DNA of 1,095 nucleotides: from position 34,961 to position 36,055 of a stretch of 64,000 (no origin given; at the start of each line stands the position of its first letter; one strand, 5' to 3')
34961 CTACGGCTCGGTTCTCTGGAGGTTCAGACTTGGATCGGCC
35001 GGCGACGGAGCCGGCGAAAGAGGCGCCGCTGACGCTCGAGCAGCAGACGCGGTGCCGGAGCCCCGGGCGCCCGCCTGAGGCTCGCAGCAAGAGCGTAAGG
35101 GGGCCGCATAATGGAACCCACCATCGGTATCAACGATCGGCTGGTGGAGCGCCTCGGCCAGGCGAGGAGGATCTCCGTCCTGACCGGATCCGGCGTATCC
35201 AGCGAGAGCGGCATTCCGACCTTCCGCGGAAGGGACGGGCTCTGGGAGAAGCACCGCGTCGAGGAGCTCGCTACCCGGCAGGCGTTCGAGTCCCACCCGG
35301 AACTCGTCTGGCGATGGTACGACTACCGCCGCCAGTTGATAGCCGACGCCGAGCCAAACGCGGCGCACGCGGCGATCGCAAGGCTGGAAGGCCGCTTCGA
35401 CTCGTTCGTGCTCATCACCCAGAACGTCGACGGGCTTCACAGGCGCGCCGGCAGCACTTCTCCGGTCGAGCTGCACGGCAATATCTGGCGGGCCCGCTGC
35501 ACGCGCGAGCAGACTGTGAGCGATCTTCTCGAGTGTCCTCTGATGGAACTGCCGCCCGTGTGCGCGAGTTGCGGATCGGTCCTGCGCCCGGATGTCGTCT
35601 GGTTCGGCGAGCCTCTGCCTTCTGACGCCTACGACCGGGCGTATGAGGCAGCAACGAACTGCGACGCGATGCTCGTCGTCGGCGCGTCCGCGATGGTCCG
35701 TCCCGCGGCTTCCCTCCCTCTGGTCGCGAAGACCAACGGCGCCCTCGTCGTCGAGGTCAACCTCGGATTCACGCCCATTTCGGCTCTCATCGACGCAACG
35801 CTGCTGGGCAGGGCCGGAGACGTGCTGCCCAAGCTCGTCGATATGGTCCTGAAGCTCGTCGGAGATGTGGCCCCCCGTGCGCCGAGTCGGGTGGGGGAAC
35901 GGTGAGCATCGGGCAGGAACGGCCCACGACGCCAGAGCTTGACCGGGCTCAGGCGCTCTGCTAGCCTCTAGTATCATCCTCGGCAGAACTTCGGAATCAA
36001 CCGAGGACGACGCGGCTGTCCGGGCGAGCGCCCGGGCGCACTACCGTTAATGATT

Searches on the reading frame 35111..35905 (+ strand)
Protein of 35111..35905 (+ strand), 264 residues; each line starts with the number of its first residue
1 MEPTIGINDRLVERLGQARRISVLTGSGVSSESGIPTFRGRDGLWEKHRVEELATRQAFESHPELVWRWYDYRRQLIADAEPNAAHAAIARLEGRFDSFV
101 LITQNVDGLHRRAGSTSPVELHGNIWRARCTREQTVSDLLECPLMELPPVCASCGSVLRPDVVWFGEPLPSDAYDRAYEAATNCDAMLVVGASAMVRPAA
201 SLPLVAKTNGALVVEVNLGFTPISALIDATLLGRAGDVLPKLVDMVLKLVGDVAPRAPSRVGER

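Call 10: search_protein_families(library=pfam, proteins=[window:35111-35905:+], max_evalue=0.001)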
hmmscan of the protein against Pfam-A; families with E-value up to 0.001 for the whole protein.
window:35111-35905:+ (264 aa): 1 family
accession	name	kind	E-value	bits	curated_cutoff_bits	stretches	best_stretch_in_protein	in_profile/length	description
PF02146.23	SIR2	-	1.1e-51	175.8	24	1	26-198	1-180/180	Sir2 family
